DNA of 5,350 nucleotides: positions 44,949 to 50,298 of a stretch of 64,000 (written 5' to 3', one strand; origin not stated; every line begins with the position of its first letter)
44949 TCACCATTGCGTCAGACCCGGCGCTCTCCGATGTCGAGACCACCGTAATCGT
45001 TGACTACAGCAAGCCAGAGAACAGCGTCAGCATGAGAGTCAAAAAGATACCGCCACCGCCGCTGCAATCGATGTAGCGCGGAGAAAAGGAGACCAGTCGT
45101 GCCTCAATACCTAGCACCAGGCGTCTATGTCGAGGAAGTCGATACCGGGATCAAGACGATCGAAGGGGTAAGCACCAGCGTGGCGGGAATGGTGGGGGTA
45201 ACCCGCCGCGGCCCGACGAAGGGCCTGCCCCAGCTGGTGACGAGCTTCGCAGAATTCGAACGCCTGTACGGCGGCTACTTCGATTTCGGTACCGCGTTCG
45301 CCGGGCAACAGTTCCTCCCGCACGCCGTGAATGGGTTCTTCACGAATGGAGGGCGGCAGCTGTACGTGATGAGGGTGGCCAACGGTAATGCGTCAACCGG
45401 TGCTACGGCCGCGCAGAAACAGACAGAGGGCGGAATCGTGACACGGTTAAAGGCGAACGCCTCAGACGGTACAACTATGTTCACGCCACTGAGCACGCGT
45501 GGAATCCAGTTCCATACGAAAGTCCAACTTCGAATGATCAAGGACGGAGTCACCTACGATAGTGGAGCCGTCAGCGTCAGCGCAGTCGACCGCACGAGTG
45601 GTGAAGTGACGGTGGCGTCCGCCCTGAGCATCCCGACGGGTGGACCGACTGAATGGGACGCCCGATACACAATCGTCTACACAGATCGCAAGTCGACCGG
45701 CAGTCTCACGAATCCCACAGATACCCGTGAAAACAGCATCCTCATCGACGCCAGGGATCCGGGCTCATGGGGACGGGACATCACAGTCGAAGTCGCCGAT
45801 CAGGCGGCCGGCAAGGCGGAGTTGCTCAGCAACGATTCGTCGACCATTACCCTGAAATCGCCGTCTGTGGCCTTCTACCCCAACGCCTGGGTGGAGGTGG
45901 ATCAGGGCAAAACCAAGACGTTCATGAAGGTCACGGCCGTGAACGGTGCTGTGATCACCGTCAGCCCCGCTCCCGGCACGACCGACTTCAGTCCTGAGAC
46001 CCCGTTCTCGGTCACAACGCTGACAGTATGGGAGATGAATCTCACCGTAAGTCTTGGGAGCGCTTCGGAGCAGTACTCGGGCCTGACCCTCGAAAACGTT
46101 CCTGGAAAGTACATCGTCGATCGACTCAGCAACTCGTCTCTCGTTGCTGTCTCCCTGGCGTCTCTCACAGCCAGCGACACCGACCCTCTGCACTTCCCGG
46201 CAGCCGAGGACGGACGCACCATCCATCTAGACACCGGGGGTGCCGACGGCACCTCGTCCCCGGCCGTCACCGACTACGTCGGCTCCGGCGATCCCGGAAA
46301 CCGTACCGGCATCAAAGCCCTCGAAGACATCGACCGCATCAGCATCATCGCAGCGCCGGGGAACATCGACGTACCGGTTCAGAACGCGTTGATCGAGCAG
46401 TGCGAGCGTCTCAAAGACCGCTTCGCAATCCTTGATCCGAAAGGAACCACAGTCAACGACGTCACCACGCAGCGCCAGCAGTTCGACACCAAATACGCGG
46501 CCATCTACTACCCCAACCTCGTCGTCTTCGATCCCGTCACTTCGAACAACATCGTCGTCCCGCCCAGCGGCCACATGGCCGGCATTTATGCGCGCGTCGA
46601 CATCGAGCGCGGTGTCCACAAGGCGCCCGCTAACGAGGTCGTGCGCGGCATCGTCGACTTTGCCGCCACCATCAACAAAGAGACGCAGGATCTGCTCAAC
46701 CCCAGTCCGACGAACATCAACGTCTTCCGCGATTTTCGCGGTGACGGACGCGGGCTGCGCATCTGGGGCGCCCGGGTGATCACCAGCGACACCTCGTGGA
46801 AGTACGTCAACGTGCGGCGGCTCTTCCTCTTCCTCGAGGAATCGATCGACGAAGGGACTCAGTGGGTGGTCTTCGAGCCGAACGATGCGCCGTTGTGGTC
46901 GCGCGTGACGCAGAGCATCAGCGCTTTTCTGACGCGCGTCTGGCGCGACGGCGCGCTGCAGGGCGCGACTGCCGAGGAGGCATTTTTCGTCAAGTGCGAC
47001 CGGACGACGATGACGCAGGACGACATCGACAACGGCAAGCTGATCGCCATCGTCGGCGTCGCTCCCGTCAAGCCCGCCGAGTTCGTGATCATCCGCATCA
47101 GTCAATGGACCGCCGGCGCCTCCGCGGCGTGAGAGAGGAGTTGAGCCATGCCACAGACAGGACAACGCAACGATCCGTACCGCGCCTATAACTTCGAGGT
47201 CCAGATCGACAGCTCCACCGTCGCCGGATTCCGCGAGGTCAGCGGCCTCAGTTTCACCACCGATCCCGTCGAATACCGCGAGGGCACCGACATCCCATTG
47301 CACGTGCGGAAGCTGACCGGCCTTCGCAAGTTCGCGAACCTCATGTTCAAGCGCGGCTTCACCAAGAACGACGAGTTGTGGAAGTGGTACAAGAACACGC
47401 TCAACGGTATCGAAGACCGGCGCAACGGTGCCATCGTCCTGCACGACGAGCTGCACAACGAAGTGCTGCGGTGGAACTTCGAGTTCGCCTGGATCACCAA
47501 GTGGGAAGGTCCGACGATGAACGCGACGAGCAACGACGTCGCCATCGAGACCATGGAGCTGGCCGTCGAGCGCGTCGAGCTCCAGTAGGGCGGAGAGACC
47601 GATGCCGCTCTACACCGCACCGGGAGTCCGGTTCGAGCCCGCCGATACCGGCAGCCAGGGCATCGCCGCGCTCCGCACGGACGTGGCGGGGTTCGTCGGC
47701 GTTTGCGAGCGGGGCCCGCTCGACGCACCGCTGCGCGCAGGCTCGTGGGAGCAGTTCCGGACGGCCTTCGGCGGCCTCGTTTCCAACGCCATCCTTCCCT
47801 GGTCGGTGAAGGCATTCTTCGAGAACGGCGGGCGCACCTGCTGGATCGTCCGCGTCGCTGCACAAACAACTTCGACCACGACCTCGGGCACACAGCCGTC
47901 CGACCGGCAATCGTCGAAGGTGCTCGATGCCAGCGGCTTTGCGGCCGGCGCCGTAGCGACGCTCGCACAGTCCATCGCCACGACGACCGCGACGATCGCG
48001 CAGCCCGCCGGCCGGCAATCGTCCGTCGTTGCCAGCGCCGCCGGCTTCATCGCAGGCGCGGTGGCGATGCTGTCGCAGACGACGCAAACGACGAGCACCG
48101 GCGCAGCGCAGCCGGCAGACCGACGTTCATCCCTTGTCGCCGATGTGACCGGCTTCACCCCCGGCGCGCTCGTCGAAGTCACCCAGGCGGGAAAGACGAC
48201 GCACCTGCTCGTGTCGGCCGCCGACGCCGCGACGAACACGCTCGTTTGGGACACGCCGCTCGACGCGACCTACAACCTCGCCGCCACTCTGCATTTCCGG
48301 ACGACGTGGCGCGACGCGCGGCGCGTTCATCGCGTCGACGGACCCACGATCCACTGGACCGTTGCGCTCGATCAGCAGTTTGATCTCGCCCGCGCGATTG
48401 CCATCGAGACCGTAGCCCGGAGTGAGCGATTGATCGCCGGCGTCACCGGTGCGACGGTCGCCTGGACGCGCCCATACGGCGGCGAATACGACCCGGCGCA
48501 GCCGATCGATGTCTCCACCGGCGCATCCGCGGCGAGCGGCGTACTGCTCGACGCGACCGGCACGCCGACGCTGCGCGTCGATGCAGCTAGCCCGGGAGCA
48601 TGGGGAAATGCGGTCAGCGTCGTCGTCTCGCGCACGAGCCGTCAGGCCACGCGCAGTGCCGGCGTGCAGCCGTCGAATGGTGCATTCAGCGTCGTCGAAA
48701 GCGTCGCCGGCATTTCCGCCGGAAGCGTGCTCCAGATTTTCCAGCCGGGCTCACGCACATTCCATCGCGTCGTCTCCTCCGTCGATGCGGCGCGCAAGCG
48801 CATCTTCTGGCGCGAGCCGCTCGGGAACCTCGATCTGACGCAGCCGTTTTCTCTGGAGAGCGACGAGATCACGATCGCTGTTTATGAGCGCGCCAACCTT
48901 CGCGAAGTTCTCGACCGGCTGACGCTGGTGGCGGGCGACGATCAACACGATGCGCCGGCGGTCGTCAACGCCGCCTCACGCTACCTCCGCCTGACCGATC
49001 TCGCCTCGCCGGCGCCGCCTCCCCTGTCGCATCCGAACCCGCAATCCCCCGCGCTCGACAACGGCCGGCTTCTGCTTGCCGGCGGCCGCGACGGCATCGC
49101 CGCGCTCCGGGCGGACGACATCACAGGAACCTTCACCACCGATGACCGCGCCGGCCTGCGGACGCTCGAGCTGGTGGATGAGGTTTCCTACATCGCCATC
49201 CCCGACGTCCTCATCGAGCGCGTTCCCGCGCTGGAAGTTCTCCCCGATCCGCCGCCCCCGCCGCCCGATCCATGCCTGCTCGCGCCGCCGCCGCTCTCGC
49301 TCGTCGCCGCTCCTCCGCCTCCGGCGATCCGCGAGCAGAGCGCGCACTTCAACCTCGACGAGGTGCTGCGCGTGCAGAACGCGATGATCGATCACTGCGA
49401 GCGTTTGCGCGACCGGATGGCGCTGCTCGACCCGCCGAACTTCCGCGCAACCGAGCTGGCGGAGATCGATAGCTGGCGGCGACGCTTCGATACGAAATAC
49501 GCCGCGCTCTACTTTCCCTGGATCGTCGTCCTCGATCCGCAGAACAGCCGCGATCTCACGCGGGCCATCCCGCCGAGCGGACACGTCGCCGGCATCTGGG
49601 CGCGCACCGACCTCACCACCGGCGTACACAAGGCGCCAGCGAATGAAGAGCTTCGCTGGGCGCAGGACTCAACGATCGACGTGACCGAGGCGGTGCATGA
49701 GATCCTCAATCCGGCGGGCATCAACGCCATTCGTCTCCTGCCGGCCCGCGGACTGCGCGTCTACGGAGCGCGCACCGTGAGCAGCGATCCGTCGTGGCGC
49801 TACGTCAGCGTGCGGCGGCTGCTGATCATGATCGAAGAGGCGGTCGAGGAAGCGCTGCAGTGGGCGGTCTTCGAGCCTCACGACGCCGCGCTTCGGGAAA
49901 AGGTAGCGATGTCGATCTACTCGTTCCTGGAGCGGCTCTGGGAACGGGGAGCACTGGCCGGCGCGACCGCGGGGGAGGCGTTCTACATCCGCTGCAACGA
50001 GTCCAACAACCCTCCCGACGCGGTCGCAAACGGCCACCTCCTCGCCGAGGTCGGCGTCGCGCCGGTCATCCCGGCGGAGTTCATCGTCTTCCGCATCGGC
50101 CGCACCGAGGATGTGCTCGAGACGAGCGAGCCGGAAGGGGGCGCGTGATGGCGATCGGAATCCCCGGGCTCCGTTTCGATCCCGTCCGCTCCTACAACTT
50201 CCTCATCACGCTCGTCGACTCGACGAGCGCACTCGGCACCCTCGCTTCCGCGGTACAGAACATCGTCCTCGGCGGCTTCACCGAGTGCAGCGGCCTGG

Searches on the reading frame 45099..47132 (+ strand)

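Call 13: search_protein_families(library=ncbifam, proteins=[window:45099-47132:+], max_evalue=0.001)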
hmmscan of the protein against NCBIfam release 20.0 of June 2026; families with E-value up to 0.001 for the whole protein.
window:45099-47132:+ (677 aa): 0 families

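Call 36: search_protein_families(library=pfam, proteins=[window:45099-47132:+], max_evalue=0.01)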
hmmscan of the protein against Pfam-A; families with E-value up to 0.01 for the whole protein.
window:45099-47132:+ (677 aa): 2 families
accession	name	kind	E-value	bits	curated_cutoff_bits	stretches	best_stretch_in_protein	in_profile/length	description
PF04984.19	Phage_sheath_1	-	3e-20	73.1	31.4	1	412-559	18-166/168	Phage tail sheath protein subtilisin-like domain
PF17482.7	Phage_sheath_1C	-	7.7e-18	64.9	26.9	1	562-667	1-101/104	Phage tail sheath C-terminal domain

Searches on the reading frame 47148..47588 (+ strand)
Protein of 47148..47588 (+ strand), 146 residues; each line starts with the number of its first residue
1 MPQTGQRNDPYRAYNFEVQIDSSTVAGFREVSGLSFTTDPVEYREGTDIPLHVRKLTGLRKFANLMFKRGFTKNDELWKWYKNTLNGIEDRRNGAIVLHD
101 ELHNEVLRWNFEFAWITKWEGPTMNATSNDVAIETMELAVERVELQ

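Call 13: search_protein_families(library=ncbifam, proteins=[window:47148-47588:+], max_evalue=0.001)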
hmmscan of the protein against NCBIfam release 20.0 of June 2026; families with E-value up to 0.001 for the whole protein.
window:47148-47588:+ (146 aa): 3 families
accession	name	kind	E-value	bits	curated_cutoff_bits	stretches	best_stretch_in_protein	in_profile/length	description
TIGR02241.1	TIGR02241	subfamily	1e-36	125.8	62.4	1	9-145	2-140/141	conserved hypothetical phage tail region protein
NF053770.1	CIS5_fam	equivalog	2.4e-35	121.4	260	1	6-143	3-140/148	CIS5 family contractile injection system inner tube adaptor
NF053769.1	CIS1_fam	equivalog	1.2e-22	80.7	220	1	8-144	4-146/150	CIS1 family contractile injection system inner tube protein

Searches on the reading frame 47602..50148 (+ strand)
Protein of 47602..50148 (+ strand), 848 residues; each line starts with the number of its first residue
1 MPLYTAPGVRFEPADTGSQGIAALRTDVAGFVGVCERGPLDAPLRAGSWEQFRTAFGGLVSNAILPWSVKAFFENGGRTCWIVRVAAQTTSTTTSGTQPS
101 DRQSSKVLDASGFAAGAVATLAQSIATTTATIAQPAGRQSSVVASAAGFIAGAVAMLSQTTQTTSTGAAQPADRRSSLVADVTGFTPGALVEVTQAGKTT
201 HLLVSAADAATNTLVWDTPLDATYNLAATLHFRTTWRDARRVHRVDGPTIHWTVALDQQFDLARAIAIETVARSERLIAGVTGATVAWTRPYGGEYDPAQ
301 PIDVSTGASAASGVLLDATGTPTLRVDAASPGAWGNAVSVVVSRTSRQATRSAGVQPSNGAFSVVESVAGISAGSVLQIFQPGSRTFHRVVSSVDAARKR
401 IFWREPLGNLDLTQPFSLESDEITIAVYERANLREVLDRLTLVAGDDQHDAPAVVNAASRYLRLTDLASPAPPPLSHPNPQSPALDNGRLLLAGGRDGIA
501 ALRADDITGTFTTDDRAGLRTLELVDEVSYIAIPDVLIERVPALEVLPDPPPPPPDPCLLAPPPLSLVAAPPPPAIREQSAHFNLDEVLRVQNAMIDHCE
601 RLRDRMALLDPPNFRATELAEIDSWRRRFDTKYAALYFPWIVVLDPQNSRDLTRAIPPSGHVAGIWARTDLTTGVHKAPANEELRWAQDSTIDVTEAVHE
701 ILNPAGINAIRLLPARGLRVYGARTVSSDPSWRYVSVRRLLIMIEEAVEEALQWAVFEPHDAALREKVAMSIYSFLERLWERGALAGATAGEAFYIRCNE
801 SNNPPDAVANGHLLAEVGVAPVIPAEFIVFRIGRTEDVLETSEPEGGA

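Call 13: search_protein_families(library=ncbifam, proteins=[window:47602-50148:+], max_evalue=0.001)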
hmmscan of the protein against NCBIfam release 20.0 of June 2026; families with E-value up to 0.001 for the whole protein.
window:47602-50148:+ (848 aa): 0 families

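Call 36: search_protein_families(library=pfam, proteins=[window:47602-50148:+], max_evalue=0.01)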
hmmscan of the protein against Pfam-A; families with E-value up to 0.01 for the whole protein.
window:47602-50148:+ (848 aa): 2 families
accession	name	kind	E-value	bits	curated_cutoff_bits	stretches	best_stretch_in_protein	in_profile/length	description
PF17482.7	Phage_sheath_1C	-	1.8e-14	54.1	26.9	1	727-832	1-101/104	Phage tail sheath C-terminal domain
PF04984.19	Phage_sheath_1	-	9.9e-12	45.4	31.4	1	591-725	35-167/168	Phage tail sheath protein subtilisin-like domain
